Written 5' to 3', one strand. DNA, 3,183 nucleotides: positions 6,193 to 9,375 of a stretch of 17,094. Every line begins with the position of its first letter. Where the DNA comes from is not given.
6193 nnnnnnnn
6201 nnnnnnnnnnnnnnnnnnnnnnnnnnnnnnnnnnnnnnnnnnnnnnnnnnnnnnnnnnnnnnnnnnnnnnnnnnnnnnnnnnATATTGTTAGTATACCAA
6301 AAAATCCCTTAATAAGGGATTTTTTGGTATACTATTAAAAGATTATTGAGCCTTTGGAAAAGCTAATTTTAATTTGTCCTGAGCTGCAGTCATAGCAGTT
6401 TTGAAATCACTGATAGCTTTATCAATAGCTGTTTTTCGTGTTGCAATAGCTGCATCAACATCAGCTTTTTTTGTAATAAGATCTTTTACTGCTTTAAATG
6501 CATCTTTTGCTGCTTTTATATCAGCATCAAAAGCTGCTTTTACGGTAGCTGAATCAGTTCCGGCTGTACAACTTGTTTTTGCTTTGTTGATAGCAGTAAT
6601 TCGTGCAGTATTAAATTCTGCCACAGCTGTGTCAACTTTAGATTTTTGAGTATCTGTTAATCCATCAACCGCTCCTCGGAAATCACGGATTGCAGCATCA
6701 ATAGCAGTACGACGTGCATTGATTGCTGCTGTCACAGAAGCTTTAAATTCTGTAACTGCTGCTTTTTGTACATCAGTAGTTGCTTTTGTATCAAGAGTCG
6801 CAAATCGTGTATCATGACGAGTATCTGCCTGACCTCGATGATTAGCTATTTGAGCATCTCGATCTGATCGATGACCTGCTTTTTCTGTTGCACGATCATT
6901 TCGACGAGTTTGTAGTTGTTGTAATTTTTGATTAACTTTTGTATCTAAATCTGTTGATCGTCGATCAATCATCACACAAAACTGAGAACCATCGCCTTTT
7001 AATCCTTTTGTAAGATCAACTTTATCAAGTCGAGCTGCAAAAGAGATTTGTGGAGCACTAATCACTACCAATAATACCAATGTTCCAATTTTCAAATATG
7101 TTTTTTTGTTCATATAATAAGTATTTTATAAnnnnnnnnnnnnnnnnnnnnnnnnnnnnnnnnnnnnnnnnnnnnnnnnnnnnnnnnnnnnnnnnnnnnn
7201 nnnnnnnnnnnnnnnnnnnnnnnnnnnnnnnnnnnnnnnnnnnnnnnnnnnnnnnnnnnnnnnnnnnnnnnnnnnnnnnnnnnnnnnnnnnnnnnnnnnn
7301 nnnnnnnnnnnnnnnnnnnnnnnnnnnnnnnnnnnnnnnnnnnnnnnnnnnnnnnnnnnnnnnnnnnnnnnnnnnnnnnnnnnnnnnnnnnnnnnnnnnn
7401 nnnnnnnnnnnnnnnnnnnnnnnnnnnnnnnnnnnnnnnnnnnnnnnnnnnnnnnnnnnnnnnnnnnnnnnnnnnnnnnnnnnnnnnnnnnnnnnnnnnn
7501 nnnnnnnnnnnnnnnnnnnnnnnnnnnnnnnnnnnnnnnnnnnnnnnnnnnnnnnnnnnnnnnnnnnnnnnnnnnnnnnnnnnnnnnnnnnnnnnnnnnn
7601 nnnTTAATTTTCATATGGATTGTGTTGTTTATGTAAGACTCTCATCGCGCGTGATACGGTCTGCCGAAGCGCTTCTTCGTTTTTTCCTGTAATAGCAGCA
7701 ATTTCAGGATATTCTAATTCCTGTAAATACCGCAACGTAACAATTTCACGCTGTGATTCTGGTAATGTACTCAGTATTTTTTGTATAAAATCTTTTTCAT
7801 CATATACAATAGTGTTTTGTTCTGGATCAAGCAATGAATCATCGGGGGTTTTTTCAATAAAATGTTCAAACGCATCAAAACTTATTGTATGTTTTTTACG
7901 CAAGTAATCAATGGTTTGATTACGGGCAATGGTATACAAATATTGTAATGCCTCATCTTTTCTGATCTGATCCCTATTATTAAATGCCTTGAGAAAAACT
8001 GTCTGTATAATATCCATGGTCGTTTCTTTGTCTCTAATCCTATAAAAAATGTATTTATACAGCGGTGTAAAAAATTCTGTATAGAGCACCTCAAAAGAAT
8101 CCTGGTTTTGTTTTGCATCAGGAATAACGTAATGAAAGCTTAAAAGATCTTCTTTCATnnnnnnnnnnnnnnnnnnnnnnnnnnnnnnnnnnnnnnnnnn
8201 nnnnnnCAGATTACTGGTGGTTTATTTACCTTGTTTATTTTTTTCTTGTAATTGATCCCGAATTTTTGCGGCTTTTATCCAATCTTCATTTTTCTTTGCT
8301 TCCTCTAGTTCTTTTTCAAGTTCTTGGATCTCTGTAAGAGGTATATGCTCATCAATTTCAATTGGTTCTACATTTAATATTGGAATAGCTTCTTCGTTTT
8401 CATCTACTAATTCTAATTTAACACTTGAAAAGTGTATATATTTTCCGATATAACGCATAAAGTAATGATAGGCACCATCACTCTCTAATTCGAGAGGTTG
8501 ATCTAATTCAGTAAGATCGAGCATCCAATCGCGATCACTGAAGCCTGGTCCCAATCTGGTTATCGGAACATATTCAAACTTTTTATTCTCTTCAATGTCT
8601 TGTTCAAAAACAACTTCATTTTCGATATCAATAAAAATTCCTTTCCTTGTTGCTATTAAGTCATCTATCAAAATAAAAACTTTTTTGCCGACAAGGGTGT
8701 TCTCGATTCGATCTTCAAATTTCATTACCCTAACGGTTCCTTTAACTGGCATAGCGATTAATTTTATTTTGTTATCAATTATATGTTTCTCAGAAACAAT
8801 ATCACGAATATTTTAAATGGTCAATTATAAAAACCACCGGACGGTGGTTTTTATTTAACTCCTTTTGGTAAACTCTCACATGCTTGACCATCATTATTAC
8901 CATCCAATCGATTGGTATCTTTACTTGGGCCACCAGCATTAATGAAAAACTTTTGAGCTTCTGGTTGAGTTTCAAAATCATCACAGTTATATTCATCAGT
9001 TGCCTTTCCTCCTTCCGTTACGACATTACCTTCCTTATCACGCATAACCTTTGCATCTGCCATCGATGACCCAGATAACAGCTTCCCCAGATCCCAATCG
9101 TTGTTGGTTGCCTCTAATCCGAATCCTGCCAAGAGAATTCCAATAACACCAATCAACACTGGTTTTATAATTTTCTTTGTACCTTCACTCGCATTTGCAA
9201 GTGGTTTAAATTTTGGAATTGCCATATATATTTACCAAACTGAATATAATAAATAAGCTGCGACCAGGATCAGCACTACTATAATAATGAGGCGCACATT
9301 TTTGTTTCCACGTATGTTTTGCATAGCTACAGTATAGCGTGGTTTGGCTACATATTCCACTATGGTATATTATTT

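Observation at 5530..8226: Split SigV/RsiV-like envelope-stress module: ECF sigma, TM anti-sigma candidate, secreted repeat protein, separate DUF4163/DUF3298 receptor-domain protein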

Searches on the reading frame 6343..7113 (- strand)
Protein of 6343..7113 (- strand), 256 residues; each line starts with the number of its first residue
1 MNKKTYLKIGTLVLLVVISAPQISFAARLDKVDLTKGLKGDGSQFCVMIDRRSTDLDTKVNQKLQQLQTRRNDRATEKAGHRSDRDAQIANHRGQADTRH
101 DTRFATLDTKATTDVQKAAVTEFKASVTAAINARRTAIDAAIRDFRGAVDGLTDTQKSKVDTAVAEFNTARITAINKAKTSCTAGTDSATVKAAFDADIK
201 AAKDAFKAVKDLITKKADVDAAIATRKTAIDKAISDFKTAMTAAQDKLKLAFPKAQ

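Call 3: search_protein_families(library=pfam, proteins=[window:6343-7113:-], max_evalue=0.1)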
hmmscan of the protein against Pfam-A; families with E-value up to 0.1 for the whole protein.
window:6343-7113:- (256 aa): 2 families
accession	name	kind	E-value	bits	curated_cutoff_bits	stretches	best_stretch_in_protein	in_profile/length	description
PF04513.17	Baculo_PEP_C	-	0.01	16.3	38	0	119-170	24-75/140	Baculovirus polyhedron envelope protein, PEP, C terminus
PF16752.10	TBCC_N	-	0.063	14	27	1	98-168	5-72/115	Tubulin-specific chaperone C N-terminal domain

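Call 4: search_protein_families(library=ncbifam, proteins=[window:6343-7113:-], max_evalue=0.1)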
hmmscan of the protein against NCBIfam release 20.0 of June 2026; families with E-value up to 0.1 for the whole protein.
window:6343-7113:- (256 aa): 0 families

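Call 45: search_protein_families(library=phrogs, proteins=[window:6343-7113:-], max_evalue=0.01)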
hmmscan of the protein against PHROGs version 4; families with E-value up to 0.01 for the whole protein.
window:6343-7113:- (256 aa): 1 family
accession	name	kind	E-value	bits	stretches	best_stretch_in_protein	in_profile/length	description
phrog_7686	-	lysis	0.0058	17.8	1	95-157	50-110/112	Rz-like spanin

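Call 46: find_homologous_proteins(query=window:6343-7113:-, max_evalue=0.001)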
Query window:6343-7113:- (256 aa): 18 proteins with E <= 0.001 among 2329 candidates.
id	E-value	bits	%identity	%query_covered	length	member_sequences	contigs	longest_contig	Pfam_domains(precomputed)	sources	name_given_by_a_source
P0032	2.9e-107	375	73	100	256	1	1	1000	-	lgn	-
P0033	1.3e-74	269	58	96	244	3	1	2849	-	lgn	-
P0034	2.2e-32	131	40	83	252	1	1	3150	-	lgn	-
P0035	4.7e-32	130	41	81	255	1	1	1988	-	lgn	-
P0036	1.6e-29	121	32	99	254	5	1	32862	-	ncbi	ncbi:MAG: hypothetical protein AAB491_00530 [Patescibacteria group bacterium]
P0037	7.8e-28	116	31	99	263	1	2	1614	-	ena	-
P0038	1.8e-27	115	32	98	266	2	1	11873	-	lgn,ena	-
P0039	8.1e-27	112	34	84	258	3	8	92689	-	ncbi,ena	-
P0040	1.7e-25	108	35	91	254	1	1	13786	-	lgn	-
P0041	6.2e-23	100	30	98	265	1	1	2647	-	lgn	-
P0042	7.0e-23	100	33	93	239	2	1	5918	-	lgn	-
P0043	4.0e-19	87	38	81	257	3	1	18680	-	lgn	-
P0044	2.6e-18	85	32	93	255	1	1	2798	-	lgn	-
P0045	4.0e-17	81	34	100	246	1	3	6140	-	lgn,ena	-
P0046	7.4e-17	80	32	77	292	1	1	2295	-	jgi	jgi:hypothetical protein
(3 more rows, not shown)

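Call 47: find_encoding_contigs(protein=P0036, flank=6000, max_places=1)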
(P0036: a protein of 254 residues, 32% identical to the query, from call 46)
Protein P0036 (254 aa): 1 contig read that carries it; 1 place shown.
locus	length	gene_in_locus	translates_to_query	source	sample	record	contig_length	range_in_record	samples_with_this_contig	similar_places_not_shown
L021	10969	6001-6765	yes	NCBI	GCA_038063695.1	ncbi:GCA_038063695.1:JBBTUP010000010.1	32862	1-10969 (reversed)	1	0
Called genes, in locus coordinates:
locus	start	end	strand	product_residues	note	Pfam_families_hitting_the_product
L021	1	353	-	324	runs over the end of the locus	PF02618:YceG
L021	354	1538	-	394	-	PF26449:DUF8128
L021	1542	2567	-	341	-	PF04545:Sigma70_r4, PF05066:HARE-HTH (faint)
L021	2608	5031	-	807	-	PF00133:tRNA-synt_1, PF09334:tRNA-synt_1g, PF13603:tRNA-synt_1_2, PF00133:tRNA-synt_1, PF08264:Anticodon_1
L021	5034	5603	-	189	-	-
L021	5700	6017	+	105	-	-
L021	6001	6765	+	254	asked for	-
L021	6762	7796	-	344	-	PF01926:MMR_HSR1, PF02421:FeoB_N, PF06071:YchF-GTPase_C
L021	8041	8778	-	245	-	-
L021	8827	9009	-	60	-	-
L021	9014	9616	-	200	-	-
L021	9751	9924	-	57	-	-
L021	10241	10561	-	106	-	PF16083:Phage_holin_3_3 (weak)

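Call 48: find_encoding_contigs(protein=P0039, flank=6000, max_places=1)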
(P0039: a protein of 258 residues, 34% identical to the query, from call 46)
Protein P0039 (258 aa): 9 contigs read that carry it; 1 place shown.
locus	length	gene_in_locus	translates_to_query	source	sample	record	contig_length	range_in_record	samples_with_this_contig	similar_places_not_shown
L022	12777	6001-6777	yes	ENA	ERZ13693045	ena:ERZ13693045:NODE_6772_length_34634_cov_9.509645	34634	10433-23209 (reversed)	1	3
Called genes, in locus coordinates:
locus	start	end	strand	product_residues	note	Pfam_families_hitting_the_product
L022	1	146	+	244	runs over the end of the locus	-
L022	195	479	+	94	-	-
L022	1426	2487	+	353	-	PF01933:CofD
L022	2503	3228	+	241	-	PF01255:Prenyltransf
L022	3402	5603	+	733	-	PF13439:Glyco_transf_4, PF13579:Glyco_trans_4_4, PF00534:Glycos_transf_1, PF13692:Glyco_trans_1_4, PF02065:Melibiase, PF01055:Glyco_hydro_31_2nd (faint)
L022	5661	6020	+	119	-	-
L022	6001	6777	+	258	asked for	-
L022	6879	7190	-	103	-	-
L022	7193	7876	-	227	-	PF14528:LAGLIDADG_3 (faint)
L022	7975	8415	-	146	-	PF01245:Ribosomal_L19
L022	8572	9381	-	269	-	PF00849:PseudoU_synth_2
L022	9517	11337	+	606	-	PF00005:ABC_tran, PF02463:SMC_N (faint), PF13304:AAA_21 (faint)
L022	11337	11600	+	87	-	-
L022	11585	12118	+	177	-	-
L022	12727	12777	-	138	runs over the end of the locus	-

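Call 49: find_encoding_contigs(protein=P0043, flank=6000, max_places=1)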
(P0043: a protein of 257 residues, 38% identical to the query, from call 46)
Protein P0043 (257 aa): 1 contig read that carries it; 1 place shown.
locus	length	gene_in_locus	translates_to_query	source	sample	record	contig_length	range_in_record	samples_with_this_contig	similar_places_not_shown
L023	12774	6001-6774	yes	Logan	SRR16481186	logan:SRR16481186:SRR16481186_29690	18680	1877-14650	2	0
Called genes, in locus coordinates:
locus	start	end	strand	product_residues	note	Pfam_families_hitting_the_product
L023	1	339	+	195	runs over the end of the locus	PF10755:DUF2585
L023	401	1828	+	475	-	PF01471:PG_binding_1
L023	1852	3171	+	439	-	PF00479:G6PD_N, PF02781:G6PD_C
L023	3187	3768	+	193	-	PF01569:PAP2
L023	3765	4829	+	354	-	PF00753:Lactamase_B (faint), PF13483:Lactamase_B_3, PF12706:Lactamase_B_2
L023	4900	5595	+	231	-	-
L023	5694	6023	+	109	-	-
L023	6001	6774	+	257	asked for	-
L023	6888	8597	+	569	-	PF02018:CBM_4_9 (faint), PF01522:Polysacc_deac_1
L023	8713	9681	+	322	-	-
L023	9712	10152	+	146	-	PF13620:CarboxypepD_reg (weak)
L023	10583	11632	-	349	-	PF01594:AI-2E_transport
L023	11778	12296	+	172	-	-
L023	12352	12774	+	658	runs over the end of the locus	PF07995:GSDH, PF20067:SSL_N (faint), PF00801:PKD, PF18911:PKD_4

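Call 69: predict_structure(alignment_id=A6)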
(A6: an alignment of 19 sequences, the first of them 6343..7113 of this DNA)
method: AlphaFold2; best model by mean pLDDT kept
length: 256 residues; sequences in the alignment: 19
mean_pLDDT: 84.9   pTM: 0.72
mean pLDDT of the five models: 84.9, 83.3, 82.1, 81.3, 80.2
residues with pLDDT >= 90: 196; 70-90: 14; 50-70: 6; < 50: 40
segments of 3 or more residues with pLDDT < 50: 1-39
pLDDT, mean of each block of 10 residues (from residue 1): 37 37 34 42 82 91 94 95 97 98 96 96 98 98 97 92 95 96 95 96 92 83 98 98 95 69
secondary structure, 60 per line:
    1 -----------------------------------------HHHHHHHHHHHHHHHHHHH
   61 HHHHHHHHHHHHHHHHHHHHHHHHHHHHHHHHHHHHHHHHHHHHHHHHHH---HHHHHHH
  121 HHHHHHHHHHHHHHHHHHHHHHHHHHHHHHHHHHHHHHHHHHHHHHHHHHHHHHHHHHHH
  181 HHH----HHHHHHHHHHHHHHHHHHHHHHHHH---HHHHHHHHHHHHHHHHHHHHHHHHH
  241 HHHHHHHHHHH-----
elements in order: H42-110 H114-183 H188-212 H216-251
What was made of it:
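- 6343..7113 (-): Secreted basic Ala-rich helical-bundle protein, 256 aa (signal peptide ...SFA/A; mature net +12, pI 9.7; invariant C46 and C182); conserved third gene. AF2 mean pLDDT 84.9 with helices 42-110, 114-183, 188-212, 216-251 (call 69).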

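Call 79: fold_search(model_id=the predicted structure, library=pdb)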
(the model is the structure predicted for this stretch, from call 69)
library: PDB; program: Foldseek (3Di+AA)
matches with E <= 10: 419; with E <= 0.001: 0
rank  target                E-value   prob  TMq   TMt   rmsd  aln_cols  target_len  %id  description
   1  2b5u_A                1.5e-01  0.94  0.29  0.18   9.2       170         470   16  Crystal Structure Of Colicin E3 V206C Mutant In Complex With Its Immunity Protein (released 2006-11-07)
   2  7nsu_D                1.7e-01  0.84  0.25  0.17   9.6       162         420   18  ColicinE9 intact translocation complex (released 2021-08-11)
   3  2yfa_B                2.1e-01  0.60  0.21  0.23  20.1       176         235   16  X-ray structure of McpS ligand binding domain in complex with malate (released 2012-04-18)
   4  2yfb_B                2.3e-01  0.72  0.25  0.27  16.9       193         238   14  X-ray structure of McpS ligand binding domain in complex with succinate (released 2012-04-18)
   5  5ew5_A                2.9e-01  0.69  0.25  0.15  10.3       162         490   18  Crystal Structure of Colicin E9 In Complex with Its Immunity Protein Im9 (released 2016-07-20)
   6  1jch_A                3.8e-01  0.69  0.28  0.18   8.9       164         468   18  Crystal Structure of Colicin E3 in Complex with its Immunity Protein (released 2001-11-30)
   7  3zx6_B                4.2e-01  0.72  0.30  0.26  45.7       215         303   12  Structure of Hamp(AF1503)-Tsr fusion - Hamp (A291V) mutant (released 2012-02-29)
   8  2d1l_A                4.4e-01  0.44  0.26  0.26  16.8       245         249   12  Structure of F-actin binding domain IMD of MIM (Missing In Metastasis) (released 2006-09-12)
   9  7p3r_B                4.4e-01  0.33  0.18  0.14  17.0       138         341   14  Helical structure of the toxin MakA from Vibrio cholera (released 2022-02-23)
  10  6ixv_A                4.4e-01  0.20  0.15  0.17  22.7       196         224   16  Crystal structure of SH3BP5-Rab11a (released 2019-03-20)
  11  2yfa_A                5.5e-01  0.28  0.18  0.19  24.4       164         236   10  X-ray structure of McpS ligand binding domain in complex with malate (released 2012-04-18)
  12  2z0n                  6.0e-01  0.44  0.29  0.31  14.3       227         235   12  Crystal structure of APPL1-BAR domain (released 2008-05-13)
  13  7tcd                  7.1e-01  0.16  0.16  0.10  29.5       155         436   16  LOV2-DARPIN fusion: D13 (released 2023-07-05)
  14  2q12                  7.4e-01  0.28  0.25  0.26  15.5       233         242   12  Crystal Structure of BAR domain of APPL1 (released 2007-08-14)
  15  3zx6_A                8.2e-01  0.28  0.23  0.21  21.1       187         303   17  Structure of Hamp(AF1503)-Tsr fusion - Hamp (A291V) mutant (released 2012-02-29)
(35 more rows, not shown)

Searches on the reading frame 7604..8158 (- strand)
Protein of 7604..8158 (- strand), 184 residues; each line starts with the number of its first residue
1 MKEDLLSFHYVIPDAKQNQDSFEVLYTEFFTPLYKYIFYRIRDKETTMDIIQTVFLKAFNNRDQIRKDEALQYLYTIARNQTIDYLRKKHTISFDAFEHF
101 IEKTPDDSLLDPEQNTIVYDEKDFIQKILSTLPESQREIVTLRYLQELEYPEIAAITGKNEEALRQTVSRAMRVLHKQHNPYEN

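Call 3: search_protein_families(library=pfam, proteins=[window:7604-8158:-], max_evalue=0.1)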
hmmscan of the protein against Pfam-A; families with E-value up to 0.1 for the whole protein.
window:7604-8158:- (184 aa): 6 families
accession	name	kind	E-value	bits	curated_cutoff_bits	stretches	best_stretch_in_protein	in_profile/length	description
PF08281.18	Sigma70_r4_2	-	1.1e-13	51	25.7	1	125-173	4-52/54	Sigma-70, region 4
PF04542.20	Sigma70_r2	-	1.3e-10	41.3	24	1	25-89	1-68/71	Sigma-70 region 2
PF04545.22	Sigma70_r4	-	3.2e-10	39.8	24.1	1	129-175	2-48/50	Sigma-70, region 4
PF09062.15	Endonuc_subdom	-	0.0062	17.8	24.4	1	34-92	36-95/98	PI-PfuI Endonuclease subdomain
PF03501.21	S10_plectin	-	0.013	16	26.9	1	53-94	41-82/93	Plectin/S10 domain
PF13346.12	ABC2_membrane_5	-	0.038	14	25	1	115-145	53-83/205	ABC-2 family transporter protein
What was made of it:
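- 7604..8158 (-): ECF (group 4) sigma-70 factor, 184 aa. Call 3 (Sigma70_r2, Sigma70_r4_2).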

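Call 4: search_protein_families(library=ncbifam, proteins=[window:7604-8158:-], max_evalue=0.1)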
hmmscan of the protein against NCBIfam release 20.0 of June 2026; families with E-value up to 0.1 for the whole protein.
window:7604-8158:- (184 aa): 107 families (the best 25 are shown)
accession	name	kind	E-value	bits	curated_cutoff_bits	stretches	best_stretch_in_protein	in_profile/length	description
TIGR02952.1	Sig70_famx2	equivalog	1e-27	97.1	206.45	1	17-178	8-169/170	ECF subfamily RNA polymerase sigma factor, BldN family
NF058625.1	sigma_PG0214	equivalog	7.7e-27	94.1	130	1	19-178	3-160/170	GFO_1088 family ECF-type sigma factor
TIGR02985.1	Sig70_bacteroi1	subfamily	9.9e-27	94.1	126.4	1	21-178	2-161/162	RNA polymerase sigma-70 factor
TIGR02950.1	SigM_subfam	subfamily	1.9e-26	92.8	147.95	1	22-178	2-157/159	RNA polymerase sigma factor, SigM family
NF009166.1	PRK12513.1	equivalog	2.7e-26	92.5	206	1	18-177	20-184/193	RNA polymerase sigma factor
TIGR02937.1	sigma70-ECF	superfamily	7.5e-24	84.2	42.9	1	21-178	2-164/165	sigma-70 family RNA polymerase sigma factor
TIGR02983.1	SigE-fam_strep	subfamily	1e-22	80.8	141.55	1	16-178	2-157/162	SigE family RNA polymerase sigma factor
NF007220.0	PRK09639.1-5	equivalog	1.2e-19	70.7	260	1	20-180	3-165/181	RNA polymerase sigma factor SigX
NF006930.0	PRK09415.1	subfamily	1.1e-18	67.8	198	1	16-178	12-174/179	RNA polymerase factor sigma C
TIGR02989.1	Sig-70_gvs1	subfamily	3.1e-18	66.2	124.55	1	22-176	3-155/158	RNA polymerase sigma-70 factor, Rhodopirellula/Verrucomicrobium family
NF007215.0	PRK09637.1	equivalog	1.9e-17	63.8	212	1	23-177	4-152/181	RNA polymerase sigma factor SigZ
TIGR02959.1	SigZ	equivalog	9.1e-17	61.4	168.65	1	27-177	2-146/170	RNA polymerase sigma factor SigZ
NF004113.0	PRK05602.1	equivalog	1.2e-16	60.9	208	1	40-178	65-200/211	RNA polymerase sigma factor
NF053879.1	RNAPolSigSigVBac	equivalog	1.4e-16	60.6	190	1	32-178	16-154/160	RNA polymerase sigma factor SigV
NF007217.0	PRK09639.1-1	equivalog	3.3e-16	59.6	239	1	20-179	3-165/194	RNA polymerase sigma factor SigX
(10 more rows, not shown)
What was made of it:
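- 7604..8158 (-): Call 4 (TIGR02937 84.2 bits against 42.9; best named models are the BldN family at 97 bits, below cut-off, and SigV at 60.6 against 190).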

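Call 94: search_solved_structures(query=window:7604-8158:-, max_evalue=0.00001)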
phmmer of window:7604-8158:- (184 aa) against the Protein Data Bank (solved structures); distinct sequences matched with E-value up to 0.00001: 11.
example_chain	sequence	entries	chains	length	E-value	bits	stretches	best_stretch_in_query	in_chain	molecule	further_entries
6dxo_A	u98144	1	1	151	2.9e-13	53.6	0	19-96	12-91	RNA polymerase ECF-subfamily sigma factor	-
1or7_A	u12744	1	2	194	8.1e-10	42.4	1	16-178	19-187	RNA polymerase sigma-E factor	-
6jbq_F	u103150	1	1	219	1.2e-09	41.8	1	16-178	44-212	ECF RNA polymerase sigma-E factor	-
5wuq_A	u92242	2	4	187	1.6e-09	41.4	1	16-178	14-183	ECF RNA polymerase sigma factor SigW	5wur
6in7_B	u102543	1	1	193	3e-07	34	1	19-181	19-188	RNA polymerase sigma-H factor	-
8z6g_B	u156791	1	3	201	3.4e-07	33.8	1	19-181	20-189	RNA polymerase sigma factor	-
9m9d_F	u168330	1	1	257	1.5e-06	31.7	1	18-175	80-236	ECF RNA polymerase sigma factor SigE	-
9m9e_F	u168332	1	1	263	1.6e-06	31.6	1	18-175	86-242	ECF RNA polymerase sigma factor SigE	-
9m98_F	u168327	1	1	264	1.6e-06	31.6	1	18-175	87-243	ECF RNA polymerase sigma factor SigE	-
9isn_F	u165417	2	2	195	2.3e-06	31.1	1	54-174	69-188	ECF sigma factor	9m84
2q1z_A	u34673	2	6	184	6.1e-06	29.7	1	42-172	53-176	RpoE, ECF SigE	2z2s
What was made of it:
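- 7604..8158 (-): Call 94 (closest solved structures 6dxo, sigma-E 1or7, SigW 5wuq).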

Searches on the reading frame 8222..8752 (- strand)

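Call 3: search_protein_families(library=pfam, proteins=[window:8222-8752:-], max_evalue=0.1)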
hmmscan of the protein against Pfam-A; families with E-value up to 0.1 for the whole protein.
window:8222-8752:- (176 aa): 4 families
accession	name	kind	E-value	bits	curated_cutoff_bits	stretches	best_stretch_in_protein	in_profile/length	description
PF02151.25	UVR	-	0.0012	19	21.5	1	141-171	3-33/36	UvrB/uvrC motif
PF17726.7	DpnI_C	-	0.026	15.1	23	0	135-170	19-53/70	Dam-replacing HTH domain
PF04508.17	Pox_A_type_inc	-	0.047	14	21.4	0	140-155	8-23/23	Viral A-type inclusion protein repeat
PF11815.13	DUF3336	-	0.067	13.4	25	1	141-173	7-39/138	Domain of unknown function (DUF3336)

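Call 4: search_protein_families(library=ncbifam, proteins=[window:8222-8752:-], max_evalue=0.1)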
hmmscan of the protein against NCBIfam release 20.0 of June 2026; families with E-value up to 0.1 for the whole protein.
window:8222-8752:- (176 aa): 2 families
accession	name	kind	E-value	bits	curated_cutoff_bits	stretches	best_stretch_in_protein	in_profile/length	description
NF053706.1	PrRKinActvMcsABac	equivalog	0.036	13.8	210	1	141-174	140-173/182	protein-arginine kinase activator protein McsA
NF003673.1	PRK05298.1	equivalog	0.042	12.2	743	1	134-172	613-651/653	excinuclease ABC subunit UvrB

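Call 45: search_protein_families(library=phrogs, proteins=[window:8222-8752:-], max_evalue=0.01)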
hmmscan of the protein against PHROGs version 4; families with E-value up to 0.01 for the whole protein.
window:8222-8752:- (176 aa): 0 families

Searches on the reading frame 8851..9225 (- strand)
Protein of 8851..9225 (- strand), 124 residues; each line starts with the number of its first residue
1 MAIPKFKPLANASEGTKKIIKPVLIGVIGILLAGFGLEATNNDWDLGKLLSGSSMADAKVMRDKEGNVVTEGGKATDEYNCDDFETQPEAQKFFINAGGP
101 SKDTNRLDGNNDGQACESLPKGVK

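Call 3: search_protein_families(library=pfam, proteins=[window:8851-9225:-], max_evalue=0.1)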
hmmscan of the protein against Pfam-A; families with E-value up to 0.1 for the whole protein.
window:8851-9225:- (124 aa): 1 family
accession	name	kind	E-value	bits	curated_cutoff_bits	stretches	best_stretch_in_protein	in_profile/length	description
PF05901.16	Excalibur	-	8.4e-06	26.5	22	1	79-117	2-36/36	Excalibur calcium-binding domain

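Call 4: search_protein_families(library=ncbifam, proteins=[window:8851-9225:-], max_evalue=0.1)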
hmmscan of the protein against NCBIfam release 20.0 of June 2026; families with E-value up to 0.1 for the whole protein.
window:8851-9225:- (124 aa): 0 families
